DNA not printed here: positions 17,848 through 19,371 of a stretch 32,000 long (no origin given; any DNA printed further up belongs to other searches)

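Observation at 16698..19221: Uncharacterised two-gene operon: 408-aa unknown protein translationally coupled to a PD-(D/E)xK-domain protein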

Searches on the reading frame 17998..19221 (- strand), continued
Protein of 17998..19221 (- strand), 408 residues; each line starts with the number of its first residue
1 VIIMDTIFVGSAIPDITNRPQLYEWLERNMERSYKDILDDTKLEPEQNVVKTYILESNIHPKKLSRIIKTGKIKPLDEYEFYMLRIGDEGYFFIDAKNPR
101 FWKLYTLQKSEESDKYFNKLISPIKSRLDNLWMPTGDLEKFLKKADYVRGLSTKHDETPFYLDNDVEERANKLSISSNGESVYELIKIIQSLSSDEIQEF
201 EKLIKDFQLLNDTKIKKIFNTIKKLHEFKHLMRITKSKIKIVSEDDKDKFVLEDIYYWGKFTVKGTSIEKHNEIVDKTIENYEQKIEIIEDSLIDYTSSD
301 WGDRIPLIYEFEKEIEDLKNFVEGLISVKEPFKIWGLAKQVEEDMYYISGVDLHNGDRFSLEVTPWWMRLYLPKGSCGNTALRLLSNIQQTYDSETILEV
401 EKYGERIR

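Call 82: find_encoding_contigs(protein=P0002, flank=10000, max_places=1)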
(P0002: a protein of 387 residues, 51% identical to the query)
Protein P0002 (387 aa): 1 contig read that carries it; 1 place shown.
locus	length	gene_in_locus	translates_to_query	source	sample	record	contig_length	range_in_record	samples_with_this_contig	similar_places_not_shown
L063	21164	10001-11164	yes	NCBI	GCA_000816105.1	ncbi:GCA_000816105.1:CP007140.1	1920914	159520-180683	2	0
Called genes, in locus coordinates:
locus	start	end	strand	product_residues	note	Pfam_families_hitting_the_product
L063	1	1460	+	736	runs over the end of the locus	PF06897:DUF1269 (faint), PF22092:T26-6p_Ig-like_dom, PF22265:T26-6p_Ig-like_dom_2, PF20984:PT26-6P_helical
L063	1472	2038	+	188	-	-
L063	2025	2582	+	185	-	-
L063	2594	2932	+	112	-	-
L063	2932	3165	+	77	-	-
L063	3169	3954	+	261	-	-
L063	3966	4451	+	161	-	-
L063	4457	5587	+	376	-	PF23649:FKBP15 (weak)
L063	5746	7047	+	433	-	PF01935:DUF87 (faint), PF13191:AAA_16 (faint), PF13401:AAA_22 (faint)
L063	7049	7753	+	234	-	-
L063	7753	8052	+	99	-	-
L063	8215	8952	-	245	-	-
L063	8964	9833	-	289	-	-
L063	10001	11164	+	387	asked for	PF25924:MJECL33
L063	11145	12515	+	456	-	PF27326:MJECL32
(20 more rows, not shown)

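Call 88: search_protein_families(library=padloc, alignment_id=A11, max_evalue=0.01)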
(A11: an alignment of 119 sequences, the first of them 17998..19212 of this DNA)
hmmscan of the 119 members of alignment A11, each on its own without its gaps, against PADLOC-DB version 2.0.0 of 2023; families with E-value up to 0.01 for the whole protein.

A. member 1, window:17998-19212:- (405 aa): 0 families

B. families by the number of members that match (of 119 scanned): 4 families
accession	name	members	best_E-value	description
PDLC02082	Cas3b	1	0.00072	-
PDLC04813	PDC-S02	1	0.0016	-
PDLC01781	Cas6_IIIa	1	0.0019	-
PDLC01359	Csm6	1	0.0038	CAS-III; associated_signaling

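Call 89: search_protein_families(library=pfam, alignment_id=A11, max_evalue=0.01)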
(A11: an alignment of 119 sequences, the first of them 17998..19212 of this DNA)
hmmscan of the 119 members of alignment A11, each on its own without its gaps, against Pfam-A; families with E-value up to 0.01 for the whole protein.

A. member 1, window:17998-19212:- (405 aa): 0 families

B. families by the number of members that match (of 119 scanned): 9 families
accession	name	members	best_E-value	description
PF13588.12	HSDR_N_2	2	0.00029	Type I restriction enzyme R protein N terminus (HSDR_N)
PF13646.12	HEAT_2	2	0.0012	HEAT repeats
PF04764.17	DUF613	1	0.003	Protein of unknown function (DUF613)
PF20786.2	DUF6840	1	0.0032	Family of unknown function (DUF6840)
PF23066.1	PH_21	1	0.0034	C-Maf-inducing protein PH domain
PF04643.17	Motilin_assoc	1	0.0038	Motilin/ghrelin-associated peptide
PF21980.2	MksE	1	0.0048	Condensin complex protein MksE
PF06250.17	YhcG_C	1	0.0051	YhcG PDDEXK nuclease domain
PF09938.14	DUF2170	1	0.008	Uncharacterized protein conserved in bacteria (DUF2170)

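Call 93: fold_search(model_id=the predicted structure, library=viral)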
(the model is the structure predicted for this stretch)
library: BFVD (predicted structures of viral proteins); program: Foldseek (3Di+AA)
matches with E <= 10: 643; with E <= 0.001: 3
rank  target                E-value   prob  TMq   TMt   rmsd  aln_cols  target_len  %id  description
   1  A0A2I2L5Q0            1.6e-04  0.72  0.15  0.16  25.8       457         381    9  Uncharacterized protein [Orpheovirus IHUMI-LCC2]
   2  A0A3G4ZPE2            1.7e-04  0.89  0.17  0.22  24.0       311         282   10  Uncharacterized protein [Terrestrivirus sp.]
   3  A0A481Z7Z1            3.0e-04  0.72  0.15  0.16  24.1       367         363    7  Transcription factor TFIID [Pithovirus LCPAC304]
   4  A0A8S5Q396            1.6e-03  0.97  0.16  0.18  14.3       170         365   12  RNaseLS-like protein [Siphoviridae sp. ctLNL10]
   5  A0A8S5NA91            3.0e-03  0.11  0.09  0.06  41.1       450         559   11  Uncharacterized protein [Myoviridae sp. ctx322]
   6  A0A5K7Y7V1            3.5e-03  0.92  0.17  0.24  16.9       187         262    9  B263R homolog protein [Abalone asfa-like virus]
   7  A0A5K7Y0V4            3.5e-03  0.38  0.17  0.07  25.6       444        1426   11  BA71V-B175L homolog protein [Abalone asfa-like virus]
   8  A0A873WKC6            4.2e-03  0.16  0.11  0.11  26.7       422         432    8  (no name in the UniProt tables at hand)
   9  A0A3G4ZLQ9            4.7e-03  0.51  0.15  0.16  23.2       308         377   11  TATA box binding protein [Terrestrivirus sp.]
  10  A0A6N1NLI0            4.7e-03  0.33  0.13  0.16  21.8       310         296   11  Putative orfan [Tupanvirus soda lake]
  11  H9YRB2                5.5e-03  1.00  0.21  0.52   5.2       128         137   14  (no name in the UniProt tables at hand)
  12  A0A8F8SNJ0            9.3e-03  0.63  0.15  0.14  18.9       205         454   10  (no name in the UniProt tables at hand)
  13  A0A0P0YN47            9.8e-03  0.28  0.16  0.10  19.6       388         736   10  (no name in the UniProt tables at hand)
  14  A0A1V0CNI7            1.0e-02  0.30  0.15  0.16  19.1       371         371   10  (no name in the UniProt tables at hand)
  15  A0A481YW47            1.1e-02  0.30  0.12  0.15  20.4       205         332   13  Transcription factor TFIID [Marseillevirus LCMAC201]
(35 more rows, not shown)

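Call 98: get_annotated_region(hit=H8, flank=7000)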
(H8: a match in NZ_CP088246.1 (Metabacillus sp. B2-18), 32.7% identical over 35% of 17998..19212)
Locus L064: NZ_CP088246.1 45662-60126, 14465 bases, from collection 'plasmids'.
description: Metabacillus sp. B2-18 plasmid pB218, complete sequence
organism: Metabacillus sp. B2-18 (NCBI taxid 2897333)
taxonomy: Bacteria; Bacillota; Bacilli; Bacillales; Bacillaceae; Metabacillus; Metabacillus sp. B2-18
host: -; source: single cell,human skin swab; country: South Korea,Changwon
typing (MOB-suite, as given by PLSDB): non-mobilizable
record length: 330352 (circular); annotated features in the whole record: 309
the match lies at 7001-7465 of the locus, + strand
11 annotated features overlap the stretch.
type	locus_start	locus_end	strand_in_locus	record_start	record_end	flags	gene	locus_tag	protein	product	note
CDS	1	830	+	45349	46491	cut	-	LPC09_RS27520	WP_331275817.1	hypothetical protein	-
CDS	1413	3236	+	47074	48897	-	-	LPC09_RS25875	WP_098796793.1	reverse transcriptase/maturase family protein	-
CDS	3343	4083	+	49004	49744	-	-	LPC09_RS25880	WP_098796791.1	M23 family metallopeptidase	-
CDS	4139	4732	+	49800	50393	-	-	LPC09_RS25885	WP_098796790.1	hypothetical protein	-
CDS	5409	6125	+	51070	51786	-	-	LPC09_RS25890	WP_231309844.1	type II toxin-antitoxin system PemK/MazF family toxin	-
CDS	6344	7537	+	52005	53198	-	-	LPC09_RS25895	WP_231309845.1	hypothetical protein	-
CDS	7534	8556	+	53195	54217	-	-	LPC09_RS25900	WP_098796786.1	hypothetical protein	-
CDS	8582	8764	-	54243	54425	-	-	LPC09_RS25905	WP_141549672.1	hypothetical protein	-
CDS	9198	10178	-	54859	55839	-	-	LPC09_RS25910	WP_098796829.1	aldo/keto reductase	-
CDS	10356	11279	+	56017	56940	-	-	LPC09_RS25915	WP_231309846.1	AraC family transcriptional regulator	GO:0006355 - regulation of DNA-templated transcription [Evidence IEA]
CDS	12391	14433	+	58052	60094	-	-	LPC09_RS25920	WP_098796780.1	hypothetical protein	-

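Call 99: get_annotated_region(hit=H9, flank=7000)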
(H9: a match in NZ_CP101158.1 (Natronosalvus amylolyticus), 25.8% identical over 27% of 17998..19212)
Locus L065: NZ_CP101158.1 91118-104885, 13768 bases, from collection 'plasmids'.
description: Natronosalvus amylolyticus strain WLHSJ1 plasmid unnamed2, complete sequence
organism: Natronosalvus amylolyticus (NCBI taxid 2961994)
taxonomy: Archaea; Euryarchaeota; Halobacteria; Halobacteriales; Natrialbaceae; Natronosalvus; Natronosalvus amylolyticus
host: -; source: cell culture,sediment; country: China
typing (MOB-suite, as given by PLSDB): non-mobilizable
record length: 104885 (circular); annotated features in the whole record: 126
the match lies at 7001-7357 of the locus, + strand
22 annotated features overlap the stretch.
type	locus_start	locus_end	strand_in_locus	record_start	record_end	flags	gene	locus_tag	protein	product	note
CDS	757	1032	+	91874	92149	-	-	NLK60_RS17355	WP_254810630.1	helix-turn-helix transcriptional regulator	-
CDS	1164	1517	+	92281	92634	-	-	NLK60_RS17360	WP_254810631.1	hypothetical protein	-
CDS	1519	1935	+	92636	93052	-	-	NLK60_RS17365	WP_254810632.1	hypothetical protein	-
CDS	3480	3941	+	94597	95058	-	-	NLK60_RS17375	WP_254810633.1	hypothetical protein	-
CDS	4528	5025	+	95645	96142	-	-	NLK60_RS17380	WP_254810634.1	hypothetical protein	-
CDS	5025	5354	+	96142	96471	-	-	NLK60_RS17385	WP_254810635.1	hypothetical protein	-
CDS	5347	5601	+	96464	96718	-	-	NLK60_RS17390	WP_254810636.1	hypothetical protein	-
CDS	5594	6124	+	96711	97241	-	-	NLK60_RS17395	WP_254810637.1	hypothetical protein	-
CDS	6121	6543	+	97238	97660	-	-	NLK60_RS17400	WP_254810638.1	hypothetical protein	-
CDS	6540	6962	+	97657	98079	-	-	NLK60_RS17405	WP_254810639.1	hypothetical protein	-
CDS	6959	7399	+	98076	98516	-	-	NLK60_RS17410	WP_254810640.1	hypothetical protein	-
CDS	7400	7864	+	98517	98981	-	-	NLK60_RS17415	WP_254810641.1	hypothetical protein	-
CDS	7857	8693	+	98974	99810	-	-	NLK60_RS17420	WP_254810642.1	hypothetical protein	-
CDS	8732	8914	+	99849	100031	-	-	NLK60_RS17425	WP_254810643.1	hypothetical protein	-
CDS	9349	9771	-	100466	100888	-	-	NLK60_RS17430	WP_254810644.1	hypothetical protein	-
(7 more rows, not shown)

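Call 100: search_solved_structures(query=L010:4869-5603:+, max_evalue=0.01)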
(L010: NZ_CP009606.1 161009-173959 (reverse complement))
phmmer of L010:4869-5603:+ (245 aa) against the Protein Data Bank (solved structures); distinct sequences matched with E-value up to 0.01: 0.
